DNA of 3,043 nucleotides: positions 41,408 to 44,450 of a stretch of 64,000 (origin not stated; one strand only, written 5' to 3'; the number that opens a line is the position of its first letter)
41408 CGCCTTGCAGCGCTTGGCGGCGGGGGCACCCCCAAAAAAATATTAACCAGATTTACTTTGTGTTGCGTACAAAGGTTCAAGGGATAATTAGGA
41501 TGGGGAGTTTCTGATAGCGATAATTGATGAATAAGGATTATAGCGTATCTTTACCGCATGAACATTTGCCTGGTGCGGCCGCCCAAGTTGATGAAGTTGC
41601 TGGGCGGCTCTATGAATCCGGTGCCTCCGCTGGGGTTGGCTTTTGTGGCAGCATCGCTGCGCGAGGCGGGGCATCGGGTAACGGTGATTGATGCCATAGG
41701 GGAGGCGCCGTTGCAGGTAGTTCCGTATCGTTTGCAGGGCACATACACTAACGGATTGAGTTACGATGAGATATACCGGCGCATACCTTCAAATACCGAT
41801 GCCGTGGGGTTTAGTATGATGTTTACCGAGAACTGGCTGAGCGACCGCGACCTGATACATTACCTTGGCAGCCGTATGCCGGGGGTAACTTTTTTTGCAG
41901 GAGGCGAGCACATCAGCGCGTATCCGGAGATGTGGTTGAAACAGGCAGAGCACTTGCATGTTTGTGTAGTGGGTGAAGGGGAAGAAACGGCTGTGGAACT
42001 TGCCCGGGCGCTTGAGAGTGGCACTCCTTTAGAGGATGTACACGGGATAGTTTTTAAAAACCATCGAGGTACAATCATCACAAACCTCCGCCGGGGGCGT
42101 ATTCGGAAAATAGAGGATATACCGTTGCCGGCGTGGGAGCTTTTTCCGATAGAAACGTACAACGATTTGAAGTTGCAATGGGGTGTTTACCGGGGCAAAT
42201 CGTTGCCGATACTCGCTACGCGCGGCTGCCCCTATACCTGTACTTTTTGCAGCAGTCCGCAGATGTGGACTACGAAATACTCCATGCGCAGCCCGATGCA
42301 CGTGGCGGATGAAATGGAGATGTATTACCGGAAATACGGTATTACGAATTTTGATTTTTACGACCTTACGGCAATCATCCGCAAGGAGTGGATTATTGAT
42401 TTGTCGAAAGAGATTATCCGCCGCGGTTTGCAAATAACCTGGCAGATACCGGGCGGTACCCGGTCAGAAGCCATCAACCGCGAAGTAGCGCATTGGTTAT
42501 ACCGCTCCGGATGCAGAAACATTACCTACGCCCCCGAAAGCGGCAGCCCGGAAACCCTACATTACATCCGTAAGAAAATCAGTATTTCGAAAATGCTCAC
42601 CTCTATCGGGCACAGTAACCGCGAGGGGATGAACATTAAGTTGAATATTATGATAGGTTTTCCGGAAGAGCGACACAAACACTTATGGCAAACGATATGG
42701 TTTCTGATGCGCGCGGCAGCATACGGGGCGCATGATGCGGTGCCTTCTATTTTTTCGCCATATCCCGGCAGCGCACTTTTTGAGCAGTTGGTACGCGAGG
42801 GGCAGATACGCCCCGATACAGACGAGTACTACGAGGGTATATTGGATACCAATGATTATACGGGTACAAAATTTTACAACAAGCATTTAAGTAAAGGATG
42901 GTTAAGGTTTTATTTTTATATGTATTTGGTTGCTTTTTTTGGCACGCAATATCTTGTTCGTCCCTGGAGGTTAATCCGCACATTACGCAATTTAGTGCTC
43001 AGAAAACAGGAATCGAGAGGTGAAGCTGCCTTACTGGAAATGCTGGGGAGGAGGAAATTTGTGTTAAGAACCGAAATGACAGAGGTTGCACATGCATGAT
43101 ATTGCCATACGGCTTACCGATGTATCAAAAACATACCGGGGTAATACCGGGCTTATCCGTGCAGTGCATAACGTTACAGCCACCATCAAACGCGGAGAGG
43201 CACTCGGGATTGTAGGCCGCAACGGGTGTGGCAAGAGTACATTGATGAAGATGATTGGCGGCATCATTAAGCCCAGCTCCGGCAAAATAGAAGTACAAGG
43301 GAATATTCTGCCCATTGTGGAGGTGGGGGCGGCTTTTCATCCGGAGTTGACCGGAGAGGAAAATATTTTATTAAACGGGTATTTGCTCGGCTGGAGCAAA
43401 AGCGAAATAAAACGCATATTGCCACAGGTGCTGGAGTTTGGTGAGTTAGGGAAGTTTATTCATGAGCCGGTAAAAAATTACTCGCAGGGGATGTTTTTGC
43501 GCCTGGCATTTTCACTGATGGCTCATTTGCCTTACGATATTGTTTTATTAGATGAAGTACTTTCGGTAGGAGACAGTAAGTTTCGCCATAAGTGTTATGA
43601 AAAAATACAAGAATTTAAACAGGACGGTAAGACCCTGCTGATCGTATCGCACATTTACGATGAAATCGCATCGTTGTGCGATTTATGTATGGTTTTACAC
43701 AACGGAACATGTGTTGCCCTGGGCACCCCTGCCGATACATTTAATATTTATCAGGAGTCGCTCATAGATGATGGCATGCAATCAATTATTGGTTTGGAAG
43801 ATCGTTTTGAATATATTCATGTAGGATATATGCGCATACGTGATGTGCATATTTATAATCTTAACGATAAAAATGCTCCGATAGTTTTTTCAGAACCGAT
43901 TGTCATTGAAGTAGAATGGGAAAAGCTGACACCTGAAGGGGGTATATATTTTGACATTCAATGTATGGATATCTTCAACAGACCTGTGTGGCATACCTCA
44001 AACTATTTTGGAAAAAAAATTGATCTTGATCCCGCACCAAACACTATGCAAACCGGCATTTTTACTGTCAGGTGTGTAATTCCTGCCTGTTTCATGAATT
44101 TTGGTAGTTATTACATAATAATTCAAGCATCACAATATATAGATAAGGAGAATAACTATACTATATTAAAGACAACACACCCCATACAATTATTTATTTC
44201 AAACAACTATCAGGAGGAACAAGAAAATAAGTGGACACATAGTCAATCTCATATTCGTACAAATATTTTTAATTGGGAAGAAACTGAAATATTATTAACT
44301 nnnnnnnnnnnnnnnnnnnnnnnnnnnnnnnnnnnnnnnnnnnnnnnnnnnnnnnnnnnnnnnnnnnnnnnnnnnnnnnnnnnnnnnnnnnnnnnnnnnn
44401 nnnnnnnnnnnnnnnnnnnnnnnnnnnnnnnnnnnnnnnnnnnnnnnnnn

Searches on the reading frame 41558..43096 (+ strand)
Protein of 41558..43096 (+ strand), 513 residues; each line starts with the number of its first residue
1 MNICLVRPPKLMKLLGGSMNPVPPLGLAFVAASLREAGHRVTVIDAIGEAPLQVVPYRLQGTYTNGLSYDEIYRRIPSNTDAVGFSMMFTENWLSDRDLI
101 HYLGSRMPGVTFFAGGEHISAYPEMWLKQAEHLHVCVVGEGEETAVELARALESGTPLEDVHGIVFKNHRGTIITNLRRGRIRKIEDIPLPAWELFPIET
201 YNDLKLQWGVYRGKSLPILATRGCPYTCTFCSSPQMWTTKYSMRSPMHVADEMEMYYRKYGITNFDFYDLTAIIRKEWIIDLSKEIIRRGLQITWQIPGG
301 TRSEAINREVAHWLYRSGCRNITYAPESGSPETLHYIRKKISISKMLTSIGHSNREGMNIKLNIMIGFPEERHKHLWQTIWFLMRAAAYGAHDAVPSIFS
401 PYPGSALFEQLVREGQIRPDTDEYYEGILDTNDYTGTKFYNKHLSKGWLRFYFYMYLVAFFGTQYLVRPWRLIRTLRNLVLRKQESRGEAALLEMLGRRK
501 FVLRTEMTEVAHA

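Call 5: search_protein_families(library=pfam, proteins=[window:41558-43096:+], max_evalue=0.01)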
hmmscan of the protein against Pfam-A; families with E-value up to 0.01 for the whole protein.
window:41558-43096:+ (513 aa): 2 families
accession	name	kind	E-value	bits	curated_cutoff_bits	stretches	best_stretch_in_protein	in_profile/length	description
PF02310.24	B12-binding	-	3.9e-17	62.6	32.1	1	21-148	11-120/121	B12 binding domain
PF04055.27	Radical_SAM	-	7.2e-15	56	29.5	1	220-380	3-163/166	Radical SAM superfamily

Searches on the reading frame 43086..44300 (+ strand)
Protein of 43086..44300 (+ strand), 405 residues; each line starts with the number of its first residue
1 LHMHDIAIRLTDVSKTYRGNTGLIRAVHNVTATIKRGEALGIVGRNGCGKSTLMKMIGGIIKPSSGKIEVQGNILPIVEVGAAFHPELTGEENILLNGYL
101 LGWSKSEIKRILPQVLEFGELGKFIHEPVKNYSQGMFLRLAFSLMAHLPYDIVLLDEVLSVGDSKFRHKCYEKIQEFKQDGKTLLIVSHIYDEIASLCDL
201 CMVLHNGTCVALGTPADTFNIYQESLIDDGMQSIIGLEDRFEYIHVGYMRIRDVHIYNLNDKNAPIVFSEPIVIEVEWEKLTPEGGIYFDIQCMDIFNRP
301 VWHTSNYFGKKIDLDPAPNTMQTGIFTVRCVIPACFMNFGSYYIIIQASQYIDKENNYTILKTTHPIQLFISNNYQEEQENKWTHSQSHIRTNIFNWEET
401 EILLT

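Call 5: search_protein_families(library=pfam, proteins=[window:43086-44300:+], max_evalue=0.01)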
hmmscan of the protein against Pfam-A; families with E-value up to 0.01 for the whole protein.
window:43086-44300:+ (405 aa): 3 families
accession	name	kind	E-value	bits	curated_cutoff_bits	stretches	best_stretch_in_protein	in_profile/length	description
PF00005.33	ABC_tran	-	2e-18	67.7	25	1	28-158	2-135/137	ABC transporter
PF02463.25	SMC_N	-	0.0021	18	40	0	40-57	27-44/220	RecF/RecN/SMC N terminal domain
PF13555.12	AAA_29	-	0.0047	17.1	27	0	28-55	13-40/61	P-loop containing region of AAA domain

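Call 55: search_protein_families(library=ncbifam, proteins=[window:43086-44300:+], max_evalue=0.01)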
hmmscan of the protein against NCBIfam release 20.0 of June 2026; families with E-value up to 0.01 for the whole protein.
window:43086-44300:+ (405 aa): 184 families (the best 25 are shown)
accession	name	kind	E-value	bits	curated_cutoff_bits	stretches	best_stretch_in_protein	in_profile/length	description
NF010065.0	PRK13545.1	equivalog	7.8e-55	186.6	538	1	25-226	38-238/549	teichoic acids export protein ATP-binding subunit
NF010066.0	PRK13546.1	equivalog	2.2e-49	168.2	320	1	25-227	38-239/264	teichoic acids export ABC transporter ATP-binding subunit TagH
NF050108.1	galactan_ABC_ATP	equivalog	1.2e-44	152.4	400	1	20-223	38-241/244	galactan export ABC transporter ATP-binding subunit Wzt/RfbE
TIGR01188.1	drrA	subfamily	8.7e-33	113.9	312.45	1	23-217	5-210/302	daunorubicin resistance ABC transporter, ATP-binding protein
NF010059.0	PRK13536.1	equivalog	1.2e-31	109.8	549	1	3-217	39-260/342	nodulation factor ABC transporter ATP-binding protein NodI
TIGR01288.1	nodI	equivalog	7.9e-31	107.2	424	1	5-216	2-220/303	nodulation factor ABC transporter ATP-binding protein NodI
TIGR04521.1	ECF_ATPase_2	equivalog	2.1e-28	99.2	330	2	8-74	1-68/279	energy-coupling factor transporter ATPase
NF010060.0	PRK13537.1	equivalog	6.2e-28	97.6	521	1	3-217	11-232/314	nodulation factor ABC transporter ATP-binding protein NodI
TIGR04520.1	ECF_ATPase_1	equivalog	1.3e-26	93.6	315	2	8-73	1-64/269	energy-coupling factor transporter ATPase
TIGR03740.1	galliderm_ABC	subfamily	6.9e-25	88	309.75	1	11-208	4-201/223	lantibiotic protection ABC transporter ATP-binding subunit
TIGR01186.1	proV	subfamily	2.1e-24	86.4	326.6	1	20-220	2-219/363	betaine/proline/choline family ABC transporter ATP-binding protein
NF033858.1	ABC2_perm_RbbA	equivalog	1.6e-23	82.6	1050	1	22-228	277-494/909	ribosome-associated ATPase/putative transporter RbbA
NF040933.2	ABC_arch_GlcV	equivalog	5.3e-23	81.5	450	1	7-224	2-235/357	glucose ABC transporter ATP-binding protein GlcV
NF010156.0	PRK13635.1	equivalog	1.6e-22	80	392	2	6-75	4-71/279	energy-coupling factor ABC transporter ATP-binding protein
NF008653.0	PRK11650.1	subfamily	4.5e-22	78.6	432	1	7-220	3-224/357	sn-glycerol-3-phosphate ABC transporter ATP-binding protein UgpC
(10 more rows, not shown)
